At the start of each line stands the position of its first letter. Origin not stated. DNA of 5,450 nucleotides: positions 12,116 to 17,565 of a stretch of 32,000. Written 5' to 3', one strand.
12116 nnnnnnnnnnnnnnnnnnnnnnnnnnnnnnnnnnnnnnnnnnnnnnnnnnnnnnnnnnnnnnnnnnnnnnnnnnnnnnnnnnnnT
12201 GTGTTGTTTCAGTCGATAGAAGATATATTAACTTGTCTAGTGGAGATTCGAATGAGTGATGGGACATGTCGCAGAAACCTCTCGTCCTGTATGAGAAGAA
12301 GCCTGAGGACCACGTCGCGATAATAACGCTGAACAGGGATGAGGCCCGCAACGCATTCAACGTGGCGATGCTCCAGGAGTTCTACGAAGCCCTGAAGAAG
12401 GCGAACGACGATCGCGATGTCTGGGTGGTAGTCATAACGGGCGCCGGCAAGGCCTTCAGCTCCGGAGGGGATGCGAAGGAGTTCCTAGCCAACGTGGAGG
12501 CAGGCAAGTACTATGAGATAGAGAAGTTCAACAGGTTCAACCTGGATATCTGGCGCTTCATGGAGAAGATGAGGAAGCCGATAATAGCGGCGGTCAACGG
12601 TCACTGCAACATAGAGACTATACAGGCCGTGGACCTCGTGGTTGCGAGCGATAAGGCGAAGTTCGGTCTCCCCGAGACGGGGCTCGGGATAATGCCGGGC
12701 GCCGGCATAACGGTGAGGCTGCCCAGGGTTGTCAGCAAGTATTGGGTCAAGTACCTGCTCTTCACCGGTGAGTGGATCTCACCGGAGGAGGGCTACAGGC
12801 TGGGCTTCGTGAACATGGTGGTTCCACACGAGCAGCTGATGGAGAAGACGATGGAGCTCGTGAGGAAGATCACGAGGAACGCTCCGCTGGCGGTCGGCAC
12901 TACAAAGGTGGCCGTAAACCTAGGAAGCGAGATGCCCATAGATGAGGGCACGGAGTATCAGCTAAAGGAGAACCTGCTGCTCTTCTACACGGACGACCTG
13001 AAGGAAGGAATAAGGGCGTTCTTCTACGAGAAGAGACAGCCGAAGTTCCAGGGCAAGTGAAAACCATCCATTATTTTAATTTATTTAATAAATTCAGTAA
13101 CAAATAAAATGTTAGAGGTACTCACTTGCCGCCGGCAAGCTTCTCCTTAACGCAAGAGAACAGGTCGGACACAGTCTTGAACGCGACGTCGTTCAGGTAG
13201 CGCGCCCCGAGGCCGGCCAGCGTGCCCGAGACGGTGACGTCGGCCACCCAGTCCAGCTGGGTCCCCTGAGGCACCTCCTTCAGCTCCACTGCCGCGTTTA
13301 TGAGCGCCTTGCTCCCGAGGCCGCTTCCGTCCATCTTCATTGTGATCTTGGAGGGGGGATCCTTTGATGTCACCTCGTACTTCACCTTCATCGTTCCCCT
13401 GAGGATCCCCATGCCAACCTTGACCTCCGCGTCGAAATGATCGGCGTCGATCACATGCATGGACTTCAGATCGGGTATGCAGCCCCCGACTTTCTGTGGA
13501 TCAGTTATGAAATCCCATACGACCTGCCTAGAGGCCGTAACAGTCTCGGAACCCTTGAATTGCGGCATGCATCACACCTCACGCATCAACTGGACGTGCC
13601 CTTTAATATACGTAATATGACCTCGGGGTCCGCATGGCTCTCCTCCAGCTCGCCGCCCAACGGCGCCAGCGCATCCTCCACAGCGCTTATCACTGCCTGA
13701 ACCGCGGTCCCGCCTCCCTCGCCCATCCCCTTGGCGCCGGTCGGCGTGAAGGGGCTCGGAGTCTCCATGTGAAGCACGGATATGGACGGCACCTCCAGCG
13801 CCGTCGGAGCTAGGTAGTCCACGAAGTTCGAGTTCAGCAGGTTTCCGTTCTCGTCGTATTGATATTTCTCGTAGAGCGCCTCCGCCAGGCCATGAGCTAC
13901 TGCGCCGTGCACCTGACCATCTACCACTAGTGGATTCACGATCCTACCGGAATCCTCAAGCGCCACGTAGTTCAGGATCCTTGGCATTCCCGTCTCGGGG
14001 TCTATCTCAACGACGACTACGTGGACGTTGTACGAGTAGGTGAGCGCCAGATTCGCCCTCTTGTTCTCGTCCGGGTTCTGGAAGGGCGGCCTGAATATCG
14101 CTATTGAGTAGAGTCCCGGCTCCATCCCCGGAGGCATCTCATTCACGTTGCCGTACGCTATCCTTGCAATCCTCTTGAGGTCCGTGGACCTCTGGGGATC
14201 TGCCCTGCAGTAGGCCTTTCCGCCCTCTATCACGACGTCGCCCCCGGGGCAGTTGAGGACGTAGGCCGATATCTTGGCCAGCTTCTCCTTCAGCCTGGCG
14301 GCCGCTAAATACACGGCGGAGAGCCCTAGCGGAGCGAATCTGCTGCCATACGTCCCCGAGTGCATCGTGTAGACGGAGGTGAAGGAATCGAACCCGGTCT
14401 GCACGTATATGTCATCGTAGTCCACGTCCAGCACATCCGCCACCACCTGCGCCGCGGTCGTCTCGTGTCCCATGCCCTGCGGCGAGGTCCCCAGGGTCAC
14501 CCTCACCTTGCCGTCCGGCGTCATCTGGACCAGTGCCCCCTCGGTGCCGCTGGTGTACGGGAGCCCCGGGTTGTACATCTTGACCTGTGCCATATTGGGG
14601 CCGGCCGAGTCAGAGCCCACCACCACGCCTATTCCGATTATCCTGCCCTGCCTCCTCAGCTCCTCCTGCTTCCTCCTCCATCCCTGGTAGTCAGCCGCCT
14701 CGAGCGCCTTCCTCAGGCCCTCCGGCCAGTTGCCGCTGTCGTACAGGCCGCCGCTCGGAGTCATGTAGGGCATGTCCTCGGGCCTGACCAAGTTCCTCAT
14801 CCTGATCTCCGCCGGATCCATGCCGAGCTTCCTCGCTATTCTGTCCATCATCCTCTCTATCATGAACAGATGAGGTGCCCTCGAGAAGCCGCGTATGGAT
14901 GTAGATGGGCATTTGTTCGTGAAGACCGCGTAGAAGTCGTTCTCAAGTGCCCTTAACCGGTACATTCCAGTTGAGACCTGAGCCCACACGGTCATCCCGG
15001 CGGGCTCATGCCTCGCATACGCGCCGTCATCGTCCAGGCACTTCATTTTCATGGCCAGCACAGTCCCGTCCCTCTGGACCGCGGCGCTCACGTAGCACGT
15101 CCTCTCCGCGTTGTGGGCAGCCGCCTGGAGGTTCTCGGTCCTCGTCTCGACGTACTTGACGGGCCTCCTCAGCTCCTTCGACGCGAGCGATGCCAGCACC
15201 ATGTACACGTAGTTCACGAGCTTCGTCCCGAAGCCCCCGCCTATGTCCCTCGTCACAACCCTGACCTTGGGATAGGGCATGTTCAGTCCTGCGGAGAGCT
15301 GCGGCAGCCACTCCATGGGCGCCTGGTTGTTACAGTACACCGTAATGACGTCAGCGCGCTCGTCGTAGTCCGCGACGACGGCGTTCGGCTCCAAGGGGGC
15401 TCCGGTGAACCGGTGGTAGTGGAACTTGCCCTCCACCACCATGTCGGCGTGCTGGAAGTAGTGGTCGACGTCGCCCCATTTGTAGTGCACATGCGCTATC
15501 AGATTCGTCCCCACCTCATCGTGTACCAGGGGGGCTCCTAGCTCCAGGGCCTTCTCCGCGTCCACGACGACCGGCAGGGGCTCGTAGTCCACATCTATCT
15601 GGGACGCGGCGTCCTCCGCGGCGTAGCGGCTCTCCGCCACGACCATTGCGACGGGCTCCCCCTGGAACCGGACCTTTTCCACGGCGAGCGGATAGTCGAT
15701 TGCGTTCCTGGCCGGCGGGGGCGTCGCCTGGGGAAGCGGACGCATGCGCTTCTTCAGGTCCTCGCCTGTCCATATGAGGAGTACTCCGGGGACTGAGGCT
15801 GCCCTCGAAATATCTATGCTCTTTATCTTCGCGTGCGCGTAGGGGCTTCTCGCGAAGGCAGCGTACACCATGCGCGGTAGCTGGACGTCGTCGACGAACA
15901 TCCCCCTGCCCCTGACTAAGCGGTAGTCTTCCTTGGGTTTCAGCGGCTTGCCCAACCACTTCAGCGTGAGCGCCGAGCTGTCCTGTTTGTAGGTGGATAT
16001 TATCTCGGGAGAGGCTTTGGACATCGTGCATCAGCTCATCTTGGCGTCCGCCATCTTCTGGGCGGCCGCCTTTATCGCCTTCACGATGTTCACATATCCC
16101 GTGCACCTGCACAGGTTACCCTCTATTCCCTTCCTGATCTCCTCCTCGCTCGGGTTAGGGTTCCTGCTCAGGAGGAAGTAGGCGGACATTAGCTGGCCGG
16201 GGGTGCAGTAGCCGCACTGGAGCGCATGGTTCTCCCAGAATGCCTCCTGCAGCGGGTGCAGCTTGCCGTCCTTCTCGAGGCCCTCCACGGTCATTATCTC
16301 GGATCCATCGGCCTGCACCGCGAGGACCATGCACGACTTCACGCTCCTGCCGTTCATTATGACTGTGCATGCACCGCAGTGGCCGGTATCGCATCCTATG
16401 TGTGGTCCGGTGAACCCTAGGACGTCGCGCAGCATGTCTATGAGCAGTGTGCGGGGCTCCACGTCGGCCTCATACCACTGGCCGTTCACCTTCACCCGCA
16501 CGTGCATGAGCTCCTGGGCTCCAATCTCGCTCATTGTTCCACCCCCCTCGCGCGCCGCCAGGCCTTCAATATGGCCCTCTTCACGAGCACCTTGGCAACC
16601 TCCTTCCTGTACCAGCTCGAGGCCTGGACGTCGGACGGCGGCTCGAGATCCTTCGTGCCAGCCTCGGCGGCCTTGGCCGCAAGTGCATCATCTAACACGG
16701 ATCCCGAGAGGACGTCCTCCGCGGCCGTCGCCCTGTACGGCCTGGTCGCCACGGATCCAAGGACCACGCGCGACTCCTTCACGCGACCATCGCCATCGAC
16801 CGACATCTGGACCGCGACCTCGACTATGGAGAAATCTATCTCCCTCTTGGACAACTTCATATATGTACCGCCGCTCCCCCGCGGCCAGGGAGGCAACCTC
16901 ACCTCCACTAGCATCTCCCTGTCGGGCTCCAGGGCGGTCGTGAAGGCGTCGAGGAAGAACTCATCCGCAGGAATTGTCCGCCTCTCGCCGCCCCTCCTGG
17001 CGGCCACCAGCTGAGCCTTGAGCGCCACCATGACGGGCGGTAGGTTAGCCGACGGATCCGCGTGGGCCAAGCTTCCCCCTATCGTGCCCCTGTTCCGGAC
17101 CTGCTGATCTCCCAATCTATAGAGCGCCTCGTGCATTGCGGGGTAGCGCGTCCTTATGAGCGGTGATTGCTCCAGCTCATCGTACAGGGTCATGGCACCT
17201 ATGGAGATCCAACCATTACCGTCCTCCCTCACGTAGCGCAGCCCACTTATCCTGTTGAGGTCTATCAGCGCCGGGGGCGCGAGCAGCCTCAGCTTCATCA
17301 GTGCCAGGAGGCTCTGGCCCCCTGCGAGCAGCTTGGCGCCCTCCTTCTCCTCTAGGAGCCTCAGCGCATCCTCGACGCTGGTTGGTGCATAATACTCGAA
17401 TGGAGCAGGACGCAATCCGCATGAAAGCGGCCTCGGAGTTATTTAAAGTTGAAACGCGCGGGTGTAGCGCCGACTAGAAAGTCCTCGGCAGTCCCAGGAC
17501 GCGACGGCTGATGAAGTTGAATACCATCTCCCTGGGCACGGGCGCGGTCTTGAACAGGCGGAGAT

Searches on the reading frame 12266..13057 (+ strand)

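Call 48: search_protein_families(library=pfam, proteins=[window:12266-13057:+], max_evalue=0.00001)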
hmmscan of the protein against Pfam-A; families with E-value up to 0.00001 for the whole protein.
window:12266-13057:+ (264 aa): 2 families
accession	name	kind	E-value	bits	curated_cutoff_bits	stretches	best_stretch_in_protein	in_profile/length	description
PF00378.25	ECH_1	-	8.6e-54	182.9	27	1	15-263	4-250/251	Enoyl-CoA hydratase/isomerase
PF16113.10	ECH_2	-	1.5e-34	120.5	27.2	1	18-197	2-183/335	Enoyl-CoA hydratase/isomerase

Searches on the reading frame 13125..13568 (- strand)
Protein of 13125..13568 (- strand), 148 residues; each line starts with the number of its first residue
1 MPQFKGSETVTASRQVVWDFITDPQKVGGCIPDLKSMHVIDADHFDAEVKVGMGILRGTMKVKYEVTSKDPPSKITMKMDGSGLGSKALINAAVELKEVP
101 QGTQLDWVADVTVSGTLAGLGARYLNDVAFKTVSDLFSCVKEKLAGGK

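Call 99: search_protein_families(library=pfam, proteins=[window:13125-13568:-], max_evalue=0.0001)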
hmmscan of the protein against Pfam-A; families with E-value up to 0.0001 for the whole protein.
window:13125-13568:- (148 aa): 2 families
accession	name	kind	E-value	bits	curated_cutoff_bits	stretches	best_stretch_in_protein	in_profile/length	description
PF06240.19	COXG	-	5.2e-32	110.9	22.2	1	6-144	1-139/140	Carbon monoxide dehydrogenase subunit G (CoxG)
PF10604.15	Polyketide_cyc2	-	1.5e-09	38.8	27.4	1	1-121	1-117/142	Polyketide cyclase / dehydrase and lipid transport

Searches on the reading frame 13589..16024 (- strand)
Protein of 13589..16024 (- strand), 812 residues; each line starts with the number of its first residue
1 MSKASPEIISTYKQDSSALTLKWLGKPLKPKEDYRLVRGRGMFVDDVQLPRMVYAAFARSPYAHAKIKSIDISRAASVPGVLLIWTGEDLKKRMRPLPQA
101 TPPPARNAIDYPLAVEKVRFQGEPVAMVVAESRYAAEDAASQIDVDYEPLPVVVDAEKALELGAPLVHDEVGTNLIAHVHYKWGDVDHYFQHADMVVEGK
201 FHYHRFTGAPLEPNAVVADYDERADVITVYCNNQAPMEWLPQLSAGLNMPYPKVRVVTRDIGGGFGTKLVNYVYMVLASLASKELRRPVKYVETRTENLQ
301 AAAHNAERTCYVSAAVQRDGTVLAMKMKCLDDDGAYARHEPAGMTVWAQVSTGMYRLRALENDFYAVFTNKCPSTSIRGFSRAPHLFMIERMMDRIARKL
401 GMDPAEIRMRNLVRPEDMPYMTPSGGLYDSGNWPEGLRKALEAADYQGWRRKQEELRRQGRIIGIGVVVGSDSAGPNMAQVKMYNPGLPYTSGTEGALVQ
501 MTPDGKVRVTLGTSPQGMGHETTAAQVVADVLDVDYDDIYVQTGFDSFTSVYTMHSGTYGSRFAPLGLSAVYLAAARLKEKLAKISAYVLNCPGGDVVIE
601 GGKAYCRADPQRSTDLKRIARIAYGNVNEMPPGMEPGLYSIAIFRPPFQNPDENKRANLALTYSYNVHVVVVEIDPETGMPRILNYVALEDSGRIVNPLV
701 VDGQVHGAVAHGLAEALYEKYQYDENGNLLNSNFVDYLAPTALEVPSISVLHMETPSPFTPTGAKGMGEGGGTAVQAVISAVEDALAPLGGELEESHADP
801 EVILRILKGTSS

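Call 48: search_protein_families(library=pfam, proteins=[window:13589-16024:-], max_evalue=0.00001)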
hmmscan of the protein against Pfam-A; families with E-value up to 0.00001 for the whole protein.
window:13589-16024:- (812 aa): 3 families
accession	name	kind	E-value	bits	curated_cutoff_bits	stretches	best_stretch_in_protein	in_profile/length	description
PF20256.3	MoCoBD_2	-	2.6e-76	257.3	27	1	439-746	1-283/283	Molybdopterin cofactor-binding domain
PF02738.23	MoCoBD_1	-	4.2e-74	249.2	27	1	167-412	1-244/244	Molybdopterin cofactor-binding domain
PF01315.27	Ald_Xan_dh_C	-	6.1e-30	104.2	31.3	1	39-151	2-110/110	Aldehyde oxidase and xanthine dehydrogenase, a/b hammerhead domain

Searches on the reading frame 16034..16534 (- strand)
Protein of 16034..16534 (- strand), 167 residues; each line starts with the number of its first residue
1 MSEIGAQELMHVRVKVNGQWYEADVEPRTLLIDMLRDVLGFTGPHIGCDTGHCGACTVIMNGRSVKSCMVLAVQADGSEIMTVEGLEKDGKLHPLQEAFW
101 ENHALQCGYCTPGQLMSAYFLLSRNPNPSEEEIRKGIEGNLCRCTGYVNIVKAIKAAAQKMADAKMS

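Call 99: search_protein_families(library=pfam, proteins=[window:16034-16534:-], max_evalue=0.0001)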
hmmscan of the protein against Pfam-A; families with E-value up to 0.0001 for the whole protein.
window:16034-16534:- (167 aa): 3 families
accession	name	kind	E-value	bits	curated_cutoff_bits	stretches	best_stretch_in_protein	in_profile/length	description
PF01799.25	Fer2_2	-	8.1e-35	119.2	30.3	1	82-155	1-75/75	[2Fe-2S] binding domain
PF00111.32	Fer2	-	6.8e-07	29.6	21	1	14-68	1-55/77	2Fe-2S iron-sulfur cluster binding domain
PF13085.11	Fer2_3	-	4e-06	27.2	27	1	20-87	20-90/107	2Fe-2S iron-sulfur cluster binding domain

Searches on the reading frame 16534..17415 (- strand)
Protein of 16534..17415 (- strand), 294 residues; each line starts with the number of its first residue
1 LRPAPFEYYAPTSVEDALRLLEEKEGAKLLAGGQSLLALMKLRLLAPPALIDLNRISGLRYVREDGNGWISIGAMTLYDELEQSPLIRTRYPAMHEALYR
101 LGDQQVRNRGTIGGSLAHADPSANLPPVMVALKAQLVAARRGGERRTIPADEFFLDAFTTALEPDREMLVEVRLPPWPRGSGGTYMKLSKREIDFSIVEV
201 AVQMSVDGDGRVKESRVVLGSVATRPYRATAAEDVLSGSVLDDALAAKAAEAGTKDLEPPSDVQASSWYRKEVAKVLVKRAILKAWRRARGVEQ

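Call 99: search_protein_families(library=pfam, proteins=[window:16534-17415:-], max_evalue=0.0001)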
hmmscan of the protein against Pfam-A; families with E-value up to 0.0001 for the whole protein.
window:16534-17415:- (294 aa): 2 families
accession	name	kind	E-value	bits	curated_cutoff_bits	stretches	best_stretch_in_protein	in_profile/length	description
PF00941.27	FAD_binding_5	-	7.6e-51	172.7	27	1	5-177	2-170/170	FAD binding domain in molybdopterin dehydrogenase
PF03450.22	CO_deh_flav_C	-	2.7e-24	85.7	25.5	1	184-284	2-101/102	CO dehydrogenase flavoprotein C-terminal domain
